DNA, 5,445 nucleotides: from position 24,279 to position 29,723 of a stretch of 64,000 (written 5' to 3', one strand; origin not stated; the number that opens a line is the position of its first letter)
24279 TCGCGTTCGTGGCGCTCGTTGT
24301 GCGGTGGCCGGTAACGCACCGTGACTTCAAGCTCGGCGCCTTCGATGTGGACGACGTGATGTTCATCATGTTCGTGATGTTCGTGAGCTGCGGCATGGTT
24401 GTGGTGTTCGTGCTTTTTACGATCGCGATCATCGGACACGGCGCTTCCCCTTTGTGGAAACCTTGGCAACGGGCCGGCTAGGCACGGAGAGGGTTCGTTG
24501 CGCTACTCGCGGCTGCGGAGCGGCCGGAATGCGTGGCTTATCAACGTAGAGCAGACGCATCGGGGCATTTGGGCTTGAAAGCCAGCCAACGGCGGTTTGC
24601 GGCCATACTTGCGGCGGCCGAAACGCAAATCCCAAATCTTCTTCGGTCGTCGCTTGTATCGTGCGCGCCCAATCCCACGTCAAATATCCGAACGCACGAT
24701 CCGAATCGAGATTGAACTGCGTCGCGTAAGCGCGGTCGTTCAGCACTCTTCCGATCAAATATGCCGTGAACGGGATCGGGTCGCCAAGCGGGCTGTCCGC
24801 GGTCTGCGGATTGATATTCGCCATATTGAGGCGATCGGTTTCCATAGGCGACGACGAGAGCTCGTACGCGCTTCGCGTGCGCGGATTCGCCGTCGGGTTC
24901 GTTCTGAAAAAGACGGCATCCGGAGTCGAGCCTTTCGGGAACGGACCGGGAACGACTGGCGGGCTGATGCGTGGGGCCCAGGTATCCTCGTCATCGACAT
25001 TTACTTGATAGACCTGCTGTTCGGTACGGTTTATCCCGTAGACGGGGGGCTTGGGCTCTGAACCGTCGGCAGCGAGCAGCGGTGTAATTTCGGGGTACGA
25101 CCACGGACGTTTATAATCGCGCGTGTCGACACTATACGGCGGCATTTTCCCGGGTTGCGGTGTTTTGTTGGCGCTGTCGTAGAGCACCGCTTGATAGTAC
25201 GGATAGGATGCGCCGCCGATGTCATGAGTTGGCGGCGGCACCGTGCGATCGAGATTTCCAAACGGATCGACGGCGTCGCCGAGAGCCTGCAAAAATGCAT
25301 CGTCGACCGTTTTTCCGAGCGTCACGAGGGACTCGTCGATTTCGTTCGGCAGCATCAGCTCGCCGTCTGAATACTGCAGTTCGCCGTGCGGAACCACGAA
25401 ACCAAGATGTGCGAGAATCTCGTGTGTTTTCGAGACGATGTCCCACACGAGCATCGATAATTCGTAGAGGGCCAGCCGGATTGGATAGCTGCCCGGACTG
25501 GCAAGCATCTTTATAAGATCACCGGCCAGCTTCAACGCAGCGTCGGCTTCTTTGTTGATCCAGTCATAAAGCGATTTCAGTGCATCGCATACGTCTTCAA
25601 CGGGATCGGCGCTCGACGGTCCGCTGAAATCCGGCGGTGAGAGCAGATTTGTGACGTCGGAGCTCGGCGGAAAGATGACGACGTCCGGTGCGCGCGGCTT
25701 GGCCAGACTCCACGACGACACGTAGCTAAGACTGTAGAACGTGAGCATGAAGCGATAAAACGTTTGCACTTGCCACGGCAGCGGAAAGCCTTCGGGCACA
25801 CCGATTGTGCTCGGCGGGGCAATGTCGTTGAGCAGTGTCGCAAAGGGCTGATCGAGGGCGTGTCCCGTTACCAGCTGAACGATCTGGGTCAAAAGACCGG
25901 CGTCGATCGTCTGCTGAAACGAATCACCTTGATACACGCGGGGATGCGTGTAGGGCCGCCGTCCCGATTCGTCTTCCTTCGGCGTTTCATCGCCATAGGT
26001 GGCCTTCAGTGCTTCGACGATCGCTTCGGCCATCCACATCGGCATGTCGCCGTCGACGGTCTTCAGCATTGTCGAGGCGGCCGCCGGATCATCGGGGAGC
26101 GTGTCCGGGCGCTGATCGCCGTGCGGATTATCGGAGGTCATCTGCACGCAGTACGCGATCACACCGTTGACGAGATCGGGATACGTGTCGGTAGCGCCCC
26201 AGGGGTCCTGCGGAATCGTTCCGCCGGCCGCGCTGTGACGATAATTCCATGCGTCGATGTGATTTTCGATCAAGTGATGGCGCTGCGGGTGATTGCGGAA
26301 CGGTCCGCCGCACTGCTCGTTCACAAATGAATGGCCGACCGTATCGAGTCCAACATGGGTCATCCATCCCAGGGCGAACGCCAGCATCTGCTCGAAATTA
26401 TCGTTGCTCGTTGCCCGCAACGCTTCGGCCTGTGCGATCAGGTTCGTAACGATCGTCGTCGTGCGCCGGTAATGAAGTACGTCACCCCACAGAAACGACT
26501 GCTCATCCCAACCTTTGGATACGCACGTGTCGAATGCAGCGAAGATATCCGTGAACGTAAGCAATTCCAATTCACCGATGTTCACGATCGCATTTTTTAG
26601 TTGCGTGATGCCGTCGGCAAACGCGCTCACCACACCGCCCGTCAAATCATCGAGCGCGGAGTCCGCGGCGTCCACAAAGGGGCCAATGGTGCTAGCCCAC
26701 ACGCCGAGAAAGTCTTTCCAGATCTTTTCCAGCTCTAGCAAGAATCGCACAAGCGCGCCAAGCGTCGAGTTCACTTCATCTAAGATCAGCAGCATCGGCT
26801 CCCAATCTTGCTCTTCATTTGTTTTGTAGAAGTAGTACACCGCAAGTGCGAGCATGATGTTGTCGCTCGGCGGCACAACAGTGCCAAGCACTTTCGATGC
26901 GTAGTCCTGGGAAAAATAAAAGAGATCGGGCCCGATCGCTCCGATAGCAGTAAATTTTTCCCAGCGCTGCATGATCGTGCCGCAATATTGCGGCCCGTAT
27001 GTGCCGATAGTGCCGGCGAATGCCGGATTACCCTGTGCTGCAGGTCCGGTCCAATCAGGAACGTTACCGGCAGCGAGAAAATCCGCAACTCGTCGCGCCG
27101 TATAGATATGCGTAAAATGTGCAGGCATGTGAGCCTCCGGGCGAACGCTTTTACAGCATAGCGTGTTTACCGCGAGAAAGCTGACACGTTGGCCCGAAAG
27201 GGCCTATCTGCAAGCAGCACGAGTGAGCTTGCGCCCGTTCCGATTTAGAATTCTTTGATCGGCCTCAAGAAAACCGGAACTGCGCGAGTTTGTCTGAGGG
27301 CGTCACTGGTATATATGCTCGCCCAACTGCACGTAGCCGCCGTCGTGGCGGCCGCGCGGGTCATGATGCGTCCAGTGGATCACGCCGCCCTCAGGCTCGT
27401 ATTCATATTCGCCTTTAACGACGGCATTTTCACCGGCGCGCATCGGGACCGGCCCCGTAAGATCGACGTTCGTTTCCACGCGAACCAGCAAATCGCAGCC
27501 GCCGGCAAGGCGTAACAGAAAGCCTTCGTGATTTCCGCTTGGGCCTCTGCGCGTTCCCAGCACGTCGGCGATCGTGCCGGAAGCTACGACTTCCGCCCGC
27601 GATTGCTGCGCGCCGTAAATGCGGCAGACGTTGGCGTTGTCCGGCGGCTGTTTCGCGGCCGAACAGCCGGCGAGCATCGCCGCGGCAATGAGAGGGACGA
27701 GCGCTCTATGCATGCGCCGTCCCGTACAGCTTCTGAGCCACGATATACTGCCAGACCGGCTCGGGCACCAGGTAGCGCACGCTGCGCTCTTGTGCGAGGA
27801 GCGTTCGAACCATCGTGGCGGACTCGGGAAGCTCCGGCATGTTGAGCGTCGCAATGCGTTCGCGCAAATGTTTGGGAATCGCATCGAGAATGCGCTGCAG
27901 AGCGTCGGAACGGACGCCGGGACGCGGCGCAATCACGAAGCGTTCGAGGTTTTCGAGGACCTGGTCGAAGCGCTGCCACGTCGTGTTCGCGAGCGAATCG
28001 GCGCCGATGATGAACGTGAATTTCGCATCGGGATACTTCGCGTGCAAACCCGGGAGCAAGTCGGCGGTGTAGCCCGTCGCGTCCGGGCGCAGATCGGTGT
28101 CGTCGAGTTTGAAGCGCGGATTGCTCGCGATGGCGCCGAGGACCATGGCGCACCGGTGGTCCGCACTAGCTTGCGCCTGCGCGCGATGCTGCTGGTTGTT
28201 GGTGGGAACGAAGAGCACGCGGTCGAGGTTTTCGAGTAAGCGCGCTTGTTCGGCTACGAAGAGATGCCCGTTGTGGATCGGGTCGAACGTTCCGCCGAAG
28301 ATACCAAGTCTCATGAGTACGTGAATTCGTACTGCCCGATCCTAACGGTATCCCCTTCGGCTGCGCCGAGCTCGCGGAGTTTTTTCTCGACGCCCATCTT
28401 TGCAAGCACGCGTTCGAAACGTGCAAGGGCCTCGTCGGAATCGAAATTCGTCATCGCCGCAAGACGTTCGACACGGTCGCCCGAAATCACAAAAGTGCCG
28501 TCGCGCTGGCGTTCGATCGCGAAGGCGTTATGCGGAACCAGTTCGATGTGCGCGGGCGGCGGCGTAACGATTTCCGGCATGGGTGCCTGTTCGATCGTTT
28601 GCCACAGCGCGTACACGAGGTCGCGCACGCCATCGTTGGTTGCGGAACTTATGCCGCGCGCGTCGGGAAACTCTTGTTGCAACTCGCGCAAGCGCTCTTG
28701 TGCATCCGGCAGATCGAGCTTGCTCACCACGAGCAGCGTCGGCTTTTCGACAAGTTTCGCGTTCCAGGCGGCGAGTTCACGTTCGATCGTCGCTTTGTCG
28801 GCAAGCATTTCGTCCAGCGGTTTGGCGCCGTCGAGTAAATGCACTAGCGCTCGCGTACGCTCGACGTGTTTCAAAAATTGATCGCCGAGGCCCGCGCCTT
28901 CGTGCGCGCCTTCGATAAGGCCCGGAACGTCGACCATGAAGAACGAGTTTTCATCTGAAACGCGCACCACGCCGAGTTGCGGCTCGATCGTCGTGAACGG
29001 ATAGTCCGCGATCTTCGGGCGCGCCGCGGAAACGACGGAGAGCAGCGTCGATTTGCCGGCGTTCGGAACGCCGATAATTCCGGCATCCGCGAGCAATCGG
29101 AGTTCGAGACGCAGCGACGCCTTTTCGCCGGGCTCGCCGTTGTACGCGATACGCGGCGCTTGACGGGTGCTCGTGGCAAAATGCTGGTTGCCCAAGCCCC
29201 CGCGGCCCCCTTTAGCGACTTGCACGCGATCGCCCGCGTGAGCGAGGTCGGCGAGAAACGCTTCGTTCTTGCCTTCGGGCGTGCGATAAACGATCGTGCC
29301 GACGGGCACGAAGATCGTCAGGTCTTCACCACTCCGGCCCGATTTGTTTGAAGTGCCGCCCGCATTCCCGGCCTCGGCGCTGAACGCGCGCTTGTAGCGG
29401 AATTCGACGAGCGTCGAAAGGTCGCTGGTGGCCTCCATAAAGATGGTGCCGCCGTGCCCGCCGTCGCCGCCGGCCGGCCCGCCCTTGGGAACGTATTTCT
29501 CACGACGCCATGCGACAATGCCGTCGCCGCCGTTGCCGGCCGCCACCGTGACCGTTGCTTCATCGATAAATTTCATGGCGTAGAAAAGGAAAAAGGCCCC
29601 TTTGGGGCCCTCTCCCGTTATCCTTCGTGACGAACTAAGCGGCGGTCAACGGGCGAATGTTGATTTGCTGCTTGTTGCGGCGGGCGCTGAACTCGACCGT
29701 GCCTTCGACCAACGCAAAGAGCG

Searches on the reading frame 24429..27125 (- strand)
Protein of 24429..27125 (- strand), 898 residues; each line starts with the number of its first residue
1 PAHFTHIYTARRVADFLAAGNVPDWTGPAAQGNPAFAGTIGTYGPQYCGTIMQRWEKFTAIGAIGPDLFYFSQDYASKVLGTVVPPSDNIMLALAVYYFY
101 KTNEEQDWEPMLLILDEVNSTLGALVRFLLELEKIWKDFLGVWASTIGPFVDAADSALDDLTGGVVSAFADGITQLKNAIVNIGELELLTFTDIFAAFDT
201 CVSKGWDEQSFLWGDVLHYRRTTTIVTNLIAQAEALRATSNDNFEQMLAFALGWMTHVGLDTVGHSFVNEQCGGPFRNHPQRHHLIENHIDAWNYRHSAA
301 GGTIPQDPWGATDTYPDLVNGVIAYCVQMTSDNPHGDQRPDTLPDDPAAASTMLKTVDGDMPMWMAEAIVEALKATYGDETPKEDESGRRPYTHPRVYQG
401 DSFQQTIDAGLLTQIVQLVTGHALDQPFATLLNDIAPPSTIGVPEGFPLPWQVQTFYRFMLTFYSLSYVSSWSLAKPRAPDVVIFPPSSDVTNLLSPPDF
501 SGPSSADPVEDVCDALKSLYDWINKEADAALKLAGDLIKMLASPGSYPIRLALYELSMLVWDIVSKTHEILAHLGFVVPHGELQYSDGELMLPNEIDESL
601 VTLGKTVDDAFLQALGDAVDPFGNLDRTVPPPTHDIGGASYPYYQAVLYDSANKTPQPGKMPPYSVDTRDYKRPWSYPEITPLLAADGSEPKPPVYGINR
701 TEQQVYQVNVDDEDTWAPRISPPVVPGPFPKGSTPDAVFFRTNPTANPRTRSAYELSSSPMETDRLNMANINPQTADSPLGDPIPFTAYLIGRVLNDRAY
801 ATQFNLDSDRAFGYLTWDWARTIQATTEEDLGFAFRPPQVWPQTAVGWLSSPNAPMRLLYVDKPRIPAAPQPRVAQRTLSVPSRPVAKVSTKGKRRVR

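Call 47: search_protein_families(library=pfam, proteins=[window:24429-27125:-], max_evalue=0.001)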
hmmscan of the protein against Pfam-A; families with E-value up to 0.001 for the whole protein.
window:24429-27125:- (898 aa): 1 family
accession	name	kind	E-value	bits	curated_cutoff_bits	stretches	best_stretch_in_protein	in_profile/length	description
PF00882.24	Zn_dep_PLPC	-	1.1e-07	32.3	26.8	1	214-330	46-161/167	Zinc dependent phospholipase C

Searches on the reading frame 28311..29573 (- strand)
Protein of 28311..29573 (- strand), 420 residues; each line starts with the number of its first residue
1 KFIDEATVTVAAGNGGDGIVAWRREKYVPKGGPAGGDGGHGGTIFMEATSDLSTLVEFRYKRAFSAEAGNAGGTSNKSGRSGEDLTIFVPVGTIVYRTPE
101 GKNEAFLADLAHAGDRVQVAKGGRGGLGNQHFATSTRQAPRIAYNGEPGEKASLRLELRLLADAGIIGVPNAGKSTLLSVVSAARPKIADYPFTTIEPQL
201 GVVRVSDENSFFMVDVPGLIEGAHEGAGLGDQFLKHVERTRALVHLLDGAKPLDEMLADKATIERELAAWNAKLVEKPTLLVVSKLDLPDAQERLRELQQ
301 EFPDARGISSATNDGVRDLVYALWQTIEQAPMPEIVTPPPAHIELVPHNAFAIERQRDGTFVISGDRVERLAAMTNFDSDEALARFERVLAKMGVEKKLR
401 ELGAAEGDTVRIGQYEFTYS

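Call 47: search_protein_families(library=pfam, proteins=[window:28311-29573:-], max_evalue=0.001)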
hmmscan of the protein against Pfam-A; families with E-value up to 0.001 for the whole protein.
window:28311-29573:- (420 aa): 4 families
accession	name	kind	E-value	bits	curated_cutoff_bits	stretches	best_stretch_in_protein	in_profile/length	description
PF01018.28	GTP1_OBG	-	3.6e-56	189.5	27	1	3-160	1-155/155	GTP1/OBG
PF09269.16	DUF1967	-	9.7e-27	93.3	27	1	351-419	1-70/70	Domain of unknown function (DUF1967)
PF01926.29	MMR_HSR1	-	1.1e-23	83.9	21.9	1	164-285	2-113/113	50S ribosome-binding GTPase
PF02421.24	FeoB_N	-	4.4e-08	33.2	27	1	166-219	5-57/156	Ferrous iron transport protein B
